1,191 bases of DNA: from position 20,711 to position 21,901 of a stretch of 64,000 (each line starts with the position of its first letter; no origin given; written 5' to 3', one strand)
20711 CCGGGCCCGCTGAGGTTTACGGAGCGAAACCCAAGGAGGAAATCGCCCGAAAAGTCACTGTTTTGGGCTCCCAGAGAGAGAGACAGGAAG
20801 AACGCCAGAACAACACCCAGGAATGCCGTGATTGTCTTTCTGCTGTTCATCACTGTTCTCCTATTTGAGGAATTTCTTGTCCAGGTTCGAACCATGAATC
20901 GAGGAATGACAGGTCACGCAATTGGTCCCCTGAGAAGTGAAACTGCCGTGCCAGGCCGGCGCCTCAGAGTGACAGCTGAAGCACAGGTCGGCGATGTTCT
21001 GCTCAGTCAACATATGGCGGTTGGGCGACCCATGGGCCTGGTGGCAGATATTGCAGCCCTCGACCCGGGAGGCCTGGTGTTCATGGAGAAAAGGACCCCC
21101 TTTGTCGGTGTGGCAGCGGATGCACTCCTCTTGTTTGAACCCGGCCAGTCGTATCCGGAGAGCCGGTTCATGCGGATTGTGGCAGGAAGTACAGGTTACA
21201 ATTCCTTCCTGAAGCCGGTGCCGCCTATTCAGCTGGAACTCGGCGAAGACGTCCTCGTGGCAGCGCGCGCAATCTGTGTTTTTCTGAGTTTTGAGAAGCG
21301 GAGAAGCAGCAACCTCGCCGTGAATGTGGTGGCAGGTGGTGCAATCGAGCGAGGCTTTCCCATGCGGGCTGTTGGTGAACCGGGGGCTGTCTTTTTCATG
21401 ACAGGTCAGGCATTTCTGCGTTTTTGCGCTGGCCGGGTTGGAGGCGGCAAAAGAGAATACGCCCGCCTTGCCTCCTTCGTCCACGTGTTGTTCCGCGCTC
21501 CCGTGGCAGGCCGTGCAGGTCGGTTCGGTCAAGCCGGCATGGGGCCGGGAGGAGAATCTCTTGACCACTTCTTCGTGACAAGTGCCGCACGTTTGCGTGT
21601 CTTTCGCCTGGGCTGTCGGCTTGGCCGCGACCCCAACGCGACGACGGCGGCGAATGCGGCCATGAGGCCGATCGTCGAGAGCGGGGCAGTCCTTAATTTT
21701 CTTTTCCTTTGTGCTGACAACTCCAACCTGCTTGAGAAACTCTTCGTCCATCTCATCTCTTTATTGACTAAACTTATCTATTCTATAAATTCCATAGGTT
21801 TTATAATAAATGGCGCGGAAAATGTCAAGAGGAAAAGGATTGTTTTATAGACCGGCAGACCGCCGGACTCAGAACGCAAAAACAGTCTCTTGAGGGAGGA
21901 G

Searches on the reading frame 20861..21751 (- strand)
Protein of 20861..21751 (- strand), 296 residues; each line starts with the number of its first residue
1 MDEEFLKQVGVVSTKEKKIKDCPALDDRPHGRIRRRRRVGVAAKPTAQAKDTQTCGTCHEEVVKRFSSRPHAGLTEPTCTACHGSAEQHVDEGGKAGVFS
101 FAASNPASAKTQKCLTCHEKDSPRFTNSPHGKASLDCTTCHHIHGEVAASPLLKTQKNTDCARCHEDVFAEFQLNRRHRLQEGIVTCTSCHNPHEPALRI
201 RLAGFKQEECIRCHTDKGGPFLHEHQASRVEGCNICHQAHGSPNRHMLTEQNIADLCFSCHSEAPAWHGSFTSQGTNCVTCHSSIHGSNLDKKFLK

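Call 38: search_protein_families(library=pfam, proteins=[window:20861-21751:-], max_evalue=0.00001)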
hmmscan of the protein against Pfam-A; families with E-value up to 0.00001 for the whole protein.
window:20861-21751:- (296 aa): 4 families
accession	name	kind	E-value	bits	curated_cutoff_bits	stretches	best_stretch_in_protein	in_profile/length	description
PF09699.15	Paired_CXXCH_1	-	7.5e-26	90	20.6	1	225-264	1-39/41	Doubled CXXCH motif (Paired_CXXCH_1)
PF14522.11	Cytochrome_C7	-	3.6e-15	56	24.8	1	155-215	9-67/67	Cytochrome c7 and related cytochrome c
PF14537.11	Cytochrom_c3_2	-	1.2e-10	42.1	25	0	130-215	2-79/79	Cytochrome c3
PF22678.1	Cytochrom_c_NrfB-like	-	6.4e-10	39.8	27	1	79-147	1-71/89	Cytochrome c-type protein NrfB-like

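Call 41: search_solved_structures(query=window:20861-21751:-, max_evalue=1)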
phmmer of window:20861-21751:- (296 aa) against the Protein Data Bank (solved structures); distinct sequences matched with E-value up to 1: 23.
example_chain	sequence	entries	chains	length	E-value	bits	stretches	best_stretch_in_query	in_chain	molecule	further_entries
6r2q_A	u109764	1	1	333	3e-25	92.3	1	67-290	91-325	Cystathionine beta-synthase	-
2ozy_A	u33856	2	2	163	0.0014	21.2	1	50-168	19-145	Cytochrome c-type protein nrfB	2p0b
3ubr_A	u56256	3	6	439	0.047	16.2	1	78-173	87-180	Cytochrome c-552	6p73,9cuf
1p2h_A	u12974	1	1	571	0.086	15.3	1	135-198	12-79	flavocytochrome c3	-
8ydm_C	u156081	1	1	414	0.16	14.4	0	130-193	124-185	Cytochrome c-554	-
1p2e_A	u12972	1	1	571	0.17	14.3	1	135-198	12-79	flavocytochrome c3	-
2k3v_A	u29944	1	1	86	0.25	13.7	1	137-216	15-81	Tetraheme cytochrome c-type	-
1jrx_A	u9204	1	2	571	0.36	13.2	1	135-198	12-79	FLAVOCYTOCHROME C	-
1jry_A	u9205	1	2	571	0.36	13.2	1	135-198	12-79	FLAVOCYTOCHROME C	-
1qjd_A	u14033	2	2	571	0.36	13.2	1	135-198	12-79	FLAVOCYTOCHROME C3 | Fumarate reductase flavoprotein subunit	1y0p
1lj1_A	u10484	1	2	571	0.36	13.2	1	135-198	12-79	flavocytochrome c3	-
2b7s_A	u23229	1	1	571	0.36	13.2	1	135-198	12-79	Fumarate reductase flavoprotein subunit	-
2b7r_A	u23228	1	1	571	0.36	13.2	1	135-198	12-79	Fumarate reductase flavoprotein subunit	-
1jrz_A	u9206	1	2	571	0.36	13.2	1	135-198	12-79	FLAVOCYTOCHROME C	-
1q9i_A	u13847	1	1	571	0.36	13.2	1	135-198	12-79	flavocytochrome c3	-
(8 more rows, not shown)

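Call 44: search_protein_families(library=ncbifam, proteins=[window:20861-21751:-], max_evalue=0.001)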
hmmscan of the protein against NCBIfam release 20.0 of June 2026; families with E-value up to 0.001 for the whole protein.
window:20861-21751:- (296 aa): 9 families
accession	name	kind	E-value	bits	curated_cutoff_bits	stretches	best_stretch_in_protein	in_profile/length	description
TIGR03508.1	decahem_SO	subfamily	1.4e-52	178.8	192.2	1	52-291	2-257/258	DmsE family decaheme c-type cytochrome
NF041028.1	decahem_GSU2203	exception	6.3e-44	150.5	325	1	37-262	21-253/317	GSU2203 family decaheme c-type cytochrome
TIGR01905.1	paired_CXXCH_1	subfamily_domain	2.5e-21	75.3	25.2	3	225-264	1-39/41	doubled CXXCH domain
TIGR03153.1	cytochr_NrfH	equivalog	2.6e-07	30.8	134.2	0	50-85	100-135/138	cytochrome c nitrite reductase small subunit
NF045713.1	CxxCH_16_HmcA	equivalog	4e-07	29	400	1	43-142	165-253/541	sulfate respiration complex hexadecaheme cytochrome HmcA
NF008659.0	PRK11659.1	equivalog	1.8e-06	27.8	184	1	47-174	41-176/188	cytochrome c nitrite reductase pentaheme subunit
NF047727.1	4hemeCytCCctA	equivalog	0.00012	22.2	180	0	159-217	58-107/109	tetraheme c-type cytochrome CctA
NF040967.1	cytc_ExtN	equivalog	0.00028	19.8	200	1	104-239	15-139/415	selenite/tellurite reduction operon c-type cytochrome ExtN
NF040968.1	FeS_ExtO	equivalog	0.00039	19.4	200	1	104-239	15-139/416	selenite/tellurite reduction operon b-type cytochrome iron-sulfur cluster-binding subunit ExtO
